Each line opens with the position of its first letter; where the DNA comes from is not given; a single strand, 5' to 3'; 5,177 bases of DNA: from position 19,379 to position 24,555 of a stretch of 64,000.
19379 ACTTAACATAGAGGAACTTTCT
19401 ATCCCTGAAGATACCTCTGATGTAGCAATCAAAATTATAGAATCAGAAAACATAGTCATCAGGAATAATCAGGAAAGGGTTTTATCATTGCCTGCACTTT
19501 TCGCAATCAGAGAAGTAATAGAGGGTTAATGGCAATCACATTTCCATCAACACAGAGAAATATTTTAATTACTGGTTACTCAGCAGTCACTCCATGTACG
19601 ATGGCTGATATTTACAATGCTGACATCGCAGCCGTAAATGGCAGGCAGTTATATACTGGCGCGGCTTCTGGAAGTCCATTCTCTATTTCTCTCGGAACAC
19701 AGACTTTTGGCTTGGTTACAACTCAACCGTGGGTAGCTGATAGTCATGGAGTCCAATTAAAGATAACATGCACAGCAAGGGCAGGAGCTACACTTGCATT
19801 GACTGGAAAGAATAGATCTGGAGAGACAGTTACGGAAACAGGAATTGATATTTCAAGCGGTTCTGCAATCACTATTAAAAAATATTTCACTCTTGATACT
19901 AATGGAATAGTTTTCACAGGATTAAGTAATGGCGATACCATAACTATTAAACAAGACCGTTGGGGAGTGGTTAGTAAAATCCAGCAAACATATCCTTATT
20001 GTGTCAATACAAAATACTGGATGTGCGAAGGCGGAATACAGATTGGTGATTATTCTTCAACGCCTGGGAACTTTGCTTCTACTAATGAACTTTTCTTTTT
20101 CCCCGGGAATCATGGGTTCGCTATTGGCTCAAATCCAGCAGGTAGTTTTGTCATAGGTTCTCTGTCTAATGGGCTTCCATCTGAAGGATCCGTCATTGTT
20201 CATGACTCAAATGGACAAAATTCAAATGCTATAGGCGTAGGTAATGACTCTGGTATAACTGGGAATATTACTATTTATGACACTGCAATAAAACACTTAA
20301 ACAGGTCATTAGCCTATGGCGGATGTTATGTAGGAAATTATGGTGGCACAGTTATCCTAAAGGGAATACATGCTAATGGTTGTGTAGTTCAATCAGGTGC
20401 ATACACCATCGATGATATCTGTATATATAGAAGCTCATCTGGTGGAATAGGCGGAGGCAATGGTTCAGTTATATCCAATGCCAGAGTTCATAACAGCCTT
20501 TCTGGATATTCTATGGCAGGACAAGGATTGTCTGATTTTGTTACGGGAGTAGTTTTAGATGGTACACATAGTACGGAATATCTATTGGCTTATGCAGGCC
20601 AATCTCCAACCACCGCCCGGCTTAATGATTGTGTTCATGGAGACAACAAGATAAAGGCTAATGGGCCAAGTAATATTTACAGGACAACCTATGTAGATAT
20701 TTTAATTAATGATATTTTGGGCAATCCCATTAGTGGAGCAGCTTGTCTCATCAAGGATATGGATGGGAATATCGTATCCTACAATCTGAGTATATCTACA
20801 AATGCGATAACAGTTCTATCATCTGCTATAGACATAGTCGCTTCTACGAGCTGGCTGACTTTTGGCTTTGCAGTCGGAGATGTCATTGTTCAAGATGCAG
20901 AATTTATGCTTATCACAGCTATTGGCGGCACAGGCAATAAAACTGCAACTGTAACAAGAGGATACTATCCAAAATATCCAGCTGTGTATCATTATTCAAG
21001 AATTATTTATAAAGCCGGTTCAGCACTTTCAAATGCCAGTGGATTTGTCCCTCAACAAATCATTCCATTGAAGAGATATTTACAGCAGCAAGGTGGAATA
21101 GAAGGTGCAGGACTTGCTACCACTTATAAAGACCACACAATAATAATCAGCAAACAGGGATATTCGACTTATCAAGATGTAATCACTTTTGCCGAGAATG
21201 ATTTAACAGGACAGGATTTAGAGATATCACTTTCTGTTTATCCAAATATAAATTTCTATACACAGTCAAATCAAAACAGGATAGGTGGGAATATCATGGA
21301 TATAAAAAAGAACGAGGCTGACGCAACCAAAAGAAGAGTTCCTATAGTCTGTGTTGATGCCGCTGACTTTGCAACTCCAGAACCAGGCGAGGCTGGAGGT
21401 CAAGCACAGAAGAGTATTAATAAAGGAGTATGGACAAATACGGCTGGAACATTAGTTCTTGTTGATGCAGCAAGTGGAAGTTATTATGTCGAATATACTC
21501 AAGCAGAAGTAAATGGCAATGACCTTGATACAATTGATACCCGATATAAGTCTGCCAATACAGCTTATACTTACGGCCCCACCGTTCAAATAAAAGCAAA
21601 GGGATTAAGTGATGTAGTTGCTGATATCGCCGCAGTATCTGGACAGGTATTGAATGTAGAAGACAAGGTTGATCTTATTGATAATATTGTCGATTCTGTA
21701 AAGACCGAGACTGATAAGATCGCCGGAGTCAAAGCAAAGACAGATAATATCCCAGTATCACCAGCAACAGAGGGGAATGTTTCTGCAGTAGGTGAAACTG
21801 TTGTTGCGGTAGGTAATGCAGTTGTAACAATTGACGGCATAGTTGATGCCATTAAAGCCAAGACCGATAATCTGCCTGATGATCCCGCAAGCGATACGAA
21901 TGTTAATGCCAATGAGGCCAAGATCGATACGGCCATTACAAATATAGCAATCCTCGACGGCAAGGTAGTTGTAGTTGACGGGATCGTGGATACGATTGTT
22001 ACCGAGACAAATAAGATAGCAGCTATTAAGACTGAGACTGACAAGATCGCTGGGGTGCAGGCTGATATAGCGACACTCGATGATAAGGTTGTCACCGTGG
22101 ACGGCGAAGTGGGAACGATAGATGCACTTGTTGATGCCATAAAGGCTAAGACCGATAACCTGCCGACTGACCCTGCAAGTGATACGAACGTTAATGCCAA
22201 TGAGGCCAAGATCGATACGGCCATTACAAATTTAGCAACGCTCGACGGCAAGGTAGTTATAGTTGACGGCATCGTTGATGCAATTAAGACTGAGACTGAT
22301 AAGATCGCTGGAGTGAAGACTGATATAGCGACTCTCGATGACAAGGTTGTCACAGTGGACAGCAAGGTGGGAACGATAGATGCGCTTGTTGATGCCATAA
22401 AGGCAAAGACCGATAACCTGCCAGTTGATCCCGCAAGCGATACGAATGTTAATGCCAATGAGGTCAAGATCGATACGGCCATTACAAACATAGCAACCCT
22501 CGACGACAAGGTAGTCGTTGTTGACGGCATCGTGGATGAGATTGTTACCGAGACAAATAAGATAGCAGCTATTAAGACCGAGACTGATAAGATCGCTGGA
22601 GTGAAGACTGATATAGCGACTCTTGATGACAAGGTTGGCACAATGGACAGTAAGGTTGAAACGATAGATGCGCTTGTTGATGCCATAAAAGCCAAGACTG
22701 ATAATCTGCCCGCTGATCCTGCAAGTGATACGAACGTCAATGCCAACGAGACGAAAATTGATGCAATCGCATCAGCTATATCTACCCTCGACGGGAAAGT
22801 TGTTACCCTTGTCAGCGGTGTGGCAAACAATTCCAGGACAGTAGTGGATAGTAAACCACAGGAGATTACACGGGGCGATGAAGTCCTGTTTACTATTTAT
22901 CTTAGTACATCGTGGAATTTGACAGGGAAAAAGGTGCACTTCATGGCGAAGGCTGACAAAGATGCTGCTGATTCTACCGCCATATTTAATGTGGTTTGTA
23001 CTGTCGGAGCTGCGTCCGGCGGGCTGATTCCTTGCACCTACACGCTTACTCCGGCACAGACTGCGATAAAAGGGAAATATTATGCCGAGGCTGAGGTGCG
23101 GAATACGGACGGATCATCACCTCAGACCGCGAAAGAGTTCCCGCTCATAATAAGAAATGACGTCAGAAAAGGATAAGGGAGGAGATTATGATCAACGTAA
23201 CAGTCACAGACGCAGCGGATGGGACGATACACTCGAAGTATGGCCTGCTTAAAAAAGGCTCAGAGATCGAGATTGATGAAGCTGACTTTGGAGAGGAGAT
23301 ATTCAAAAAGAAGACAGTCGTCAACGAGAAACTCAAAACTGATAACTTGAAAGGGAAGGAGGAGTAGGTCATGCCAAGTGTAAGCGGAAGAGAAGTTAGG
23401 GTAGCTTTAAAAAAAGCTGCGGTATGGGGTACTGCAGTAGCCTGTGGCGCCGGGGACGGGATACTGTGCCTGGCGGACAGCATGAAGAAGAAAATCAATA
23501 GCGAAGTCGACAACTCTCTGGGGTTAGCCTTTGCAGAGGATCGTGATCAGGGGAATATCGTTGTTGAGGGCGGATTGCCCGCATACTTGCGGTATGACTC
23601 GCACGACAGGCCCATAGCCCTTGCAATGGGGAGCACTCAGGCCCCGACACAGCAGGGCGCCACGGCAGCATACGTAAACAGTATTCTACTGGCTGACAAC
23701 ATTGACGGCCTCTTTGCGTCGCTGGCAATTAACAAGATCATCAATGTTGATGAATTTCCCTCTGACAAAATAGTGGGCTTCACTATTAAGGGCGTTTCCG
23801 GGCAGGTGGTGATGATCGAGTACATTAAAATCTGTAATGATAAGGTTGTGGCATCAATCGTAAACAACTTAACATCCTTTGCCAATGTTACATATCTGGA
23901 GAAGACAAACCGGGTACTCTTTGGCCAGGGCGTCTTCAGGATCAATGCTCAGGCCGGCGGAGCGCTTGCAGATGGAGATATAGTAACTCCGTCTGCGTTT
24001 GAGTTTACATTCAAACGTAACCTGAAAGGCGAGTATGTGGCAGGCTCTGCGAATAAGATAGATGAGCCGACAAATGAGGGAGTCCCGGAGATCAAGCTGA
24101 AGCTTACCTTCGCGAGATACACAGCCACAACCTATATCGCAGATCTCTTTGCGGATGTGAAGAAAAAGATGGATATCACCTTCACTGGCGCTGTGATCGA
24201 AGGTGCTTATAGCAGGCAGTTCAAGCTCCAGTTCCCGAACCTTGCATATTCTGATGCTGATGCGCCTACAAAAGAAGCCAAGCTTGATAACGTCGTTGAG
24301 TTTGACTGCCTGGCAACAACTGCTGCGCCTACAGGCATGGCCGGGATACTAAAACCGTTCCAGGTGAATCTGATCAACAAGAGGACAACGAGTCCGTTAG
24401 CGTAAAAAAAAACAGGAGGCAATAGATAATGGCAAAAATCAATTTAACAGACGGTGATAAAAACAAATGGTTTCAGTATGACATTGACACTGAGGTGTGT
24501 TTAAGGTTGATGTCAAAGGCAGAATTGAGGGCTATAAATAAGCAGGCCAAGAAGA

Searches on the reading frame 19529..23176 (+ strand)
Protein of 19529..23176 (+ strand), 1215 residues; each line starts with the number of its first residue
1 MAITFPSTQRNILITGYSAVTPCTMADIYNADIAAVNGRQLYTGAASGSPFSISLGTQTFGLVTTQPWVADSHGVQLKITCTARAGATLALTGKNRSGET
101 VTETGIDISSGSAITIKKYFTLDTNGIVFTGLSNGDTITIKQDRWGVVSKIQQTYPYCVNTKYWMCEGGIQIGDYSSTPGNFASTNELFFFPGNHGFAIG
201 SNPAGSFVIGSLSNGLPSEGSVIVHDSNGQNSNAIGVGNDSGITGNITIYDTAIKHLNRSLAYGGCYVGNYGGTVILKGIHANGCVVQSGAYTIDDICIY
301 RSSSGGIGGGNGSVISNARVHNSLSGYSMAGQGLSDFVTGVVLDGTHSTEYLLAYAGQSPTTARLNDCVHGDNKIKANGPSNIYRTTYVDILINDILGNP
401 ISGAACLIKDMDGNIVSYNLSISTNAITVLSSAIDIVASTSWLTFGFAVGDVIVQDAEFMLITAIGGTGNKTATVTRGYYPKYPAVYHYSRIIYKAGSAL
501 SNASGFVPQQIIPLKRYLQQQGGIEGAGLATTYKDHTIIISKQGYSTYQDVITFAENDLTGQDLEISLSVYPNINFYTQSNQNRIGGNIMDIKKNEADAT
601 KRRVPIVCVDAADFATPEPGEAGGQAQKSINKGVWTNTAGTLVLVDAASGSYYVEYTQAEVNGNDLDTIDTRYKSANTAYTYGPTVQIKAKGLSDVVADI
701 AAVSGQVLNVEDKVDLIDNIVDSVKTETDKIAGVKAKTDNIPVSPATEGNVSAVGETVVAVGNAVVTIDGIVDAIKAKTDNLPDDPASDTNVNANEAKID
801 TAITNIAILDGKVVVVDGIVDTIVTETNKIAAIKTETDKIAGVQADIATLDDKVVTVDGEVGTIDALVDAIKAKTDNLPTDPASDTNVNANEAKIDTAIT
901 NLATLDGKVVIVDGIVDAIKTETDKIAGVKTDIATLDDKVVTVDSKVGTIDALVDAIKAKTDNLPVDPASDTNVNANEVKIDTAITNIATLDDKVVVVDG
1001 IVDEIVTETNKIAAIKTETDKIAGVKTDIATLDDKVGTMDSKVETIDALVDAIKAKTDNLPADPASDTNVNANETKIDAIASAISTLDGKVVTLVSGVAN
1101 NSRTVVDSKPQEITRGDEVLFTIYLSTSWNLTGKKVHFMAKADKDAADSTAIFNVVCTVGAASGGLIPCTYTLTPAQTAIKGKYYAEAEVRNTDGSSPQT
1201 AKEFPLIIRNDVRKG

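Call 58: search_protein_families(library=phrogs, proteins=[window:19529-23176:+], max_evalue=0.00001)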
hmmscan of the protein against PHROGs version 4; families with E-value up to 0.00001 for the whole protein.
window:19529-23176:+ (1215 aa): 1 family
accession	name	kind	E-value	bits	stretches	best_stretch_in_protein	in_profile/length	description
phrog_77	-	DNA, RNA and nucleotide metabolism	1.7e-08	34.5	0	915-1095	649-783/967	SbcC-like subunit of palindrome specific endonuclease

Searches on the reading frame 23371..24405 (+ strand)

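Call 58: search_protein_families(library=phrogs, proteins=[window:23371-24405:+], max_evalue=0.00001)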
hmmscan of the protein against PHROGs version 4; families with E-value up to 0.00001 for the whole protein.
window:23371-24405:+ (344 aa): 1 family
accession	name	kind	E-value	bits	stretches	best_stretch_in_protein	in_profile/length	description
phrog_290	-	tail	1.1e-13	52.2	1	1-93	11-104/411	minor tail protein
